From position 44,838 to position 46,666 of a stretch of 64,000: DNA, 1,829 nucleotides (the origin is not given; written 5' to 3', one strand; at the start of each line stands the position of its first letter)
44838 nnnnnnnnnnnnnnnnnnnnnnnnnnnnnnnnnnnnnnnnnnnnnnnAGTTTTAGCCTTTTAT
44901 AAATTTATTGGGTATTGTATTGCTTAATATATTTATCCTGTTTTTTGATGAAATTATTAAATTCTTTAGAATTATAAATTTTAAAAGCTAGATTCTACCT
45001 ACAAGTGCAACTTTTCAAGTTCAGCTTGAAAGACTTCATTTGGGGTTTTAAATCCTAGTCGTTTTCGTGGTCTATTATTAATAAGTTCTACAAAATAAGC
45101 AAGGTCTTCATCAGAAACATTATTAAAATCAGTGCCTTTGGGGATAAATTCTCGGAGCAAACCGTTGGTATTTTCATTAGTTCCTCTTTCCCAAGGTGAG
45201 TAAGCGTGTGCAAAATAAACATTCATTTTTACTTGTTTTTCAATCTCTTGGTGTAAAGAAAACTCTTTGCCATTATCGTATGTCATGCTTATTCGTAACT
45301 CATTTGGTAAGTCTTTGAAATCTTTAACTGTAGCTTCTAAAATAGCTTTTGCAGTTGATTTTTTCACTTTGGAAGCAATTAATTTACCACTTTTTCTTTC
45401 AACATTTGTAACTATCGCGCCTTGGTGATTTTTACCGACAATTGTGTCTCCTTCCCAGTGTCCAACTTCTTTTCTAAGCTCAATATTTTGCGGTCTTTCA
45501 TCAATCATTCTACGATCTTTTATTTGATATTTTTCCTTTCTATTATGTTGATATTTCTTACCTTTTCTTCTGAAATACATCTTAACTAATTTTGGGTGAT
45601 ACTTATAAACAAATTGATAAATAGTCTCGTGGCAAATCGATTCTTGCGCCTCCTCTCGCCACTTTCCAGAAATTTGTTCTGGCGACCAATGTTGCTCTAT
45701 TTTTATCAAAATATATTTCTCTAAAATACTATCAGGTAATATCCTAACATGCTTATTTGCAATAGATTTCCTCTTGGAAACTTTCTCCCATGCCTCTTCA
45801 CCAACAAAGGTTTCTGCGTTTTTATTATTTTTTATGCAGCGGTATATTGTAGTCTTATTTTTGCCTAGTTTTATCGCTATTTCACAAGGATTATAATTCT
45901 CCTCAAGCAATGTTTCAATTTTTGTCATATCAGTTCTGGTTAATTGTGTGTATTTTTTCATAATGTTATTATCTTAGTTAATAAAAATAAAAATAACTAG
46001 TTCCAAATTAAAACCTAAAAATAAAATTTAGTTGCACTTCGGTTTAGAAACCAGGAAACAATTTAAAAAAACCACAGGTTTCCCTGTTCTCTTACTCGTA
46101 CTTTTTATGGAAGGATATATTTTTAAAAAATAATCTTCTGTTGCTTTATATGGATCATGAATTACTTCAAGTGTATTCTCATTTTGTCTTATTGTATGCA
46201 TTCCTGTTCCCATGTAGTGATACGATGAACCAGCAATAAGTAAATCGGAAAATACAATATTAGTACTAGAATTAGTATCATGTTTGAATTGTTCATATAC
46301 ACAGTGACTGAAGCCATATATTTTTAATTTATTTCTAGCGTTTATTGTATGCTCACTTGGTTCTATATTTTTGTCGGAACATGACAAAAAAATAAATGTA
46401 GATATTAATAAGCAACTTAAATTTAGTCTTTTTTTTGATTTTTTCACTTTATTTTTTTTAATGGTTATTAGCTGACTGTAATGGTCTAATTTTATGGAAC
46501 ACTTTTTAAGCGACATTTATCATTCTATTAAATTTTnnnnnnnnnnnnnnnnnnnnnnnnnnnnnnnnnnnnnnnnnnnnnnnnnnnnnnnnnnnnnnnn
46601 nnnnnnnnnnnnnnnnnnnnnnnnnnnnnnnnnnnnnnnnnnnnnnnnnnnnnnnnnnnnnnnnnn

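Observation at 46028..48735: Decaying array of small two-cysteine exported proteins and small polytopic membrane proteins: a candidate orphan immunity island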

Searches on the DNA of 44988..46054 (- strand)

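Call 36: search_dna_similar(query=window:44988-46054:-, collection=plasmids, mode=distant, max_rows=12)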
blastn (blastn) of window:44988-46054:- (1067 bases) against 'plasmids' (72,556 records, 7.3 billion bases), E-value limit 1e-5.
Records with a match: 31; places in all: 41; records where one place covers at least 80% of the query: 0.
Best place of each record, by identity: 80-90% 17; 60-80% 14.
By first word of the organism name: Lactiplantibacillus 10; Lactobacillus 10; Lacticaseibacillus 3; Staphylococcus 2; Vibrio 2; Tenericutes 1; Paenibacillus 1; Catenovulum 1; Secundilactobacillus 1.
By predicted mobility (MOB-suite, as given by PLSDB): non-mobilizable 16; mobilizable 13; conjugative 2.
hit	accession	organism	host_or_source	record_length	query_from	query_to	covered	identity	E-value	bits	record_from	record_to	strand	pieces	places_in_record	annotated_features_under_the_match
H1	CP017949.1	Tenericutes bacterium MO-XQ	Cell culture,subseafloor sediment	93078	783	1053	25%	68.6%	1e-11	79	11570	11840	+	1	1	IS30 family transposase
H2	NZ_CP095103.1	Staphylococcus simulans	Camel,milk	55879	744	948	19%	68.3%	5e-11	77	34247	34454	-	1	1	none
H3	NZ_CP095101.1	Staphylococcus simulans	Camel,milk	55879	744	948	19%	68.3%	5e-11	77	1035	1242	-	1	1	none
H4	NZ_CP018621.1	Paenibacillus xylanexedens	bacterial isolate,sediment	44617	835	1037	19%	68.1%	3e-8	69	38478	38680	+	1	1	IS30 family transposase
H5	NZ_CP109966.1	Catenovulum adriaticum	algae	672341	762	931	16%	71.1%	3e-13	84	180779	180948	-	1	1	IS30 family transposase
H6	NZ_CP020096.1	Lactiplantibacillus plantarum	-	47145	833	920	8%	76.1%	3e-7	65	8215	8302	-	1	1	none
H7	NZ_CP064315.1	Lacticaseibacillus paracasei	single cell,kimchi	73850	836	922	8%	77.0%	3e-8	68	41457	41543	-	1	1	IS30 family transposase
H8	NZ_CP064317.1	Lacticaseibacillus paracasei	single cell,kimchi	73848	836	922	8%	77.0%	3e-8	68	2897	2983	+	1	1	IS30 family transposase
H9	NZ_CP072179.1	Lactobacillus gasseri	Homo sapiens,stool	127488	838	922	8%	77.6%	3e-8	69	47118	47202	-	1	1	none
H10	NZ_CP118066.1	Lactobacillus gasseri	Homo sapiens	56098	838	922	8%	77.6%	3e-8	69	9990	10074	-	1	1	none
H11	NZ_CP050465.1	Vibrio campbellii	single cell,seawater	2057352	827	907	8%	80.7%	3e-8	68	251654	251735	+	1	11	none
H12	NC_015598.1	Lactobacillus kefiranofaciens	-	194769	838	922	8%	76.5%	3e-7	64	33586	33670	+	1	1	IS30 family transposase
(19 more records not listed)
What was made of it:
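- Tried and rejected: IS30 DNA gave only distant plasmid hits (call 36).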

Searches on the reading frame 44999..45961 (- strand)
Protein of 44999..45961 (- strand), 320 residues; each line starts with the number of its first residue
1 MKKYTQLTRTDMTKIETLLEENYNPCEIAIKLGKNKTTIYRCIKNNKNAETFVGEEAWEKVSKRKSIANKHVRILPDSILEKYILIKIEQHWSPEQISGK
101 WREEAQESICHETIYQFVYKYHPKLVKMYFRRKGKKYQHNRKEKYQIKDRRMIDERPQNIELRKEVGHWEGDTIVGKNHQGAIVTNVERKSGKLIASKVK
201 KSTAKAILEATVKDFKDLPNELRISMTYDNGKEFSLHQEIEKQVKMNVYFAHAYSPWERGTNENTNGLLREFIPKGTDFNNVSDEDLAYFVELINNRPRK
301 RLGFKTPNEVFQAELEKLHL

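Call 3: search_protein_families(library=pfam, proteins=[window:44999-45961:-], max_evalue=1)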
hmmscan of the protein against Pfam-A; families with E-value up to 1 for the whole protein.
window:44999-45961:- (320 aa): 6 families
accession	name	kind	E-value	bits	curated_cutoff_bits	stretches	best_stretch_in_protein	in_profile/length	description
PF00665.32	rve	-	1.2e-08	35.6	32.6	1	165-256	4-102/102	Integrase core domain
PF13936.12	HTH_38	-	4.7e-06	26.7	27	1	3-44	1-42/44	Helix-turn-helix domain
PF13565.12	HTH_32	-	7.3e-05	23.7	33.7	1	74-117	28-72/73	Homeodomain-like domain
PF13384.12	HTH_23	-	0.046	14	24.6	1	18-45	13-40/50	Homeodomain-like domain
PF13551.12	HTH_29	-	0.18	12.3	28.1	1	19-44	9-34/64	Winged helix-turn helix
PF13022.12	HTH_Tnp_1_2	-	0.2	12.2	27.9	1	1-70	2-73/122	Helix-turn-helix of insertion element transposase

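Call 34: find_encoding_contigs(protein=window:44999-45961:-, flank=3000, max_places=10)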
Protein window:44999-45961:- (320 aa): 1 contig read that carries it; 1 place shown.
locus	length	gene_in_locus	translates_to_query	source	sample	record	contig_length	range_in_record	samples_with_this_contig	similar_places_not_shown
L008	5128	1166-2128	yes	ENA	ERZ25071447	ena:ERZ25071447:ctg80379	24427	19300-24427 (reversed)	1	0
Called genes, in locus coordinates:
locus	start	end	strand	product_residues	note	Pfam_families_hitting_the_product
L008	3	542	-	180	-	?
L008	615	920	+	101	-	PF01527:HTH_Tnp_1 (weak)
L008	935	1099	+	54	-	-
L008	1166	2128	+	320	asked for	PF13936:HTH_38 (weak), PF00665:rve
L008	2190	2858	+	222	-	PF00665:rve, PF13683:rve_3, PF13333:rve_2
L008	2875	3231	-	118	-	PF11398:DUF2813, PF13175:AAA_15, PF02463:SMC_N, PF13476:AAA_23, PF13555:AAA_29 (weak), PF13304:AAA_21 (weak)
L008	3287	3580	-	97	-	-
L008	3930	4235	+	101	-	PF01527:HTH_Tnp_1 (weak)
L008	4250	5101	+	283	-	PF13276:HTH_21, PF00665:rve, PF13683:rve_3, PF13333:rve_2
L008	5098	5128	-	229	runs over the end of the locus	PF06114:Peptidase_M78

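Call 72: search_protein_families(library=pfam, proteins=[L007:635-1228:+], max_evalue=0.1)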
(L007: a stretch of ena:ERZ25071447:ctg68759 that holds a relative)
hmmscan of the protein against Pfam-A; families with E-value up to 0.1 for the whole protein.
L007:635-1228:+ (197 aa): 0 families

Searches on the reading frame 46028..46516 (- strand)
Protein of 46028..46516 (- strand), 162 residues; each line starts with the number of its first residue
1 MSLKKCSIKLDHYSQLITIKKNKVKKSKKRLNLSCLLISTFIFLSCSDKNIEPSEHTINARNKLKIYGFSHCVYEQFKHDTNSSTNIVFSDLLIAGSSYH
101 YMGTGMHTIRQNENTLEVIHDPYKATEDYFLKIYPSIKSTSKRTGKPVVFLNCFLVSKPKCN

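Call 3: search_protein_families(library=pfam, proteins=[window:46028-46516:-], max_evalue=1)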
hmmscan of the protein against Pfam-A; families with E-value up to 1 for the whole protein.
window:46028-46516:- (162 aa): 0 families

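Call 4: search_protein_families(library=padloc, proteins=[window:46028-46516:-], max_evalue=1)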
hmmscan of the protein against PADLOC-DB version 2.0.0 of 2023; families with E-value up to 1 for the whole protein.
window:46028-46516:- (162 aa): 1 family
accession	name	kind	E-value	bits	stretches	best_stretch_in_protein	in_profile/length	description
PDLC04712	PDC-M57A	-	0.01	14.2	1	43-100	52-106/138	-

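Call 5: search_protein_families(library=ncbifam, proteins=[window:46028-46516:-], max_evalue=1)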
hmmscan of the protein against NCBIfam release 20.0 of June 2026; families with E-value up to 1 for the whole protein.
window:46028-46516:- (162 aa): 0 families
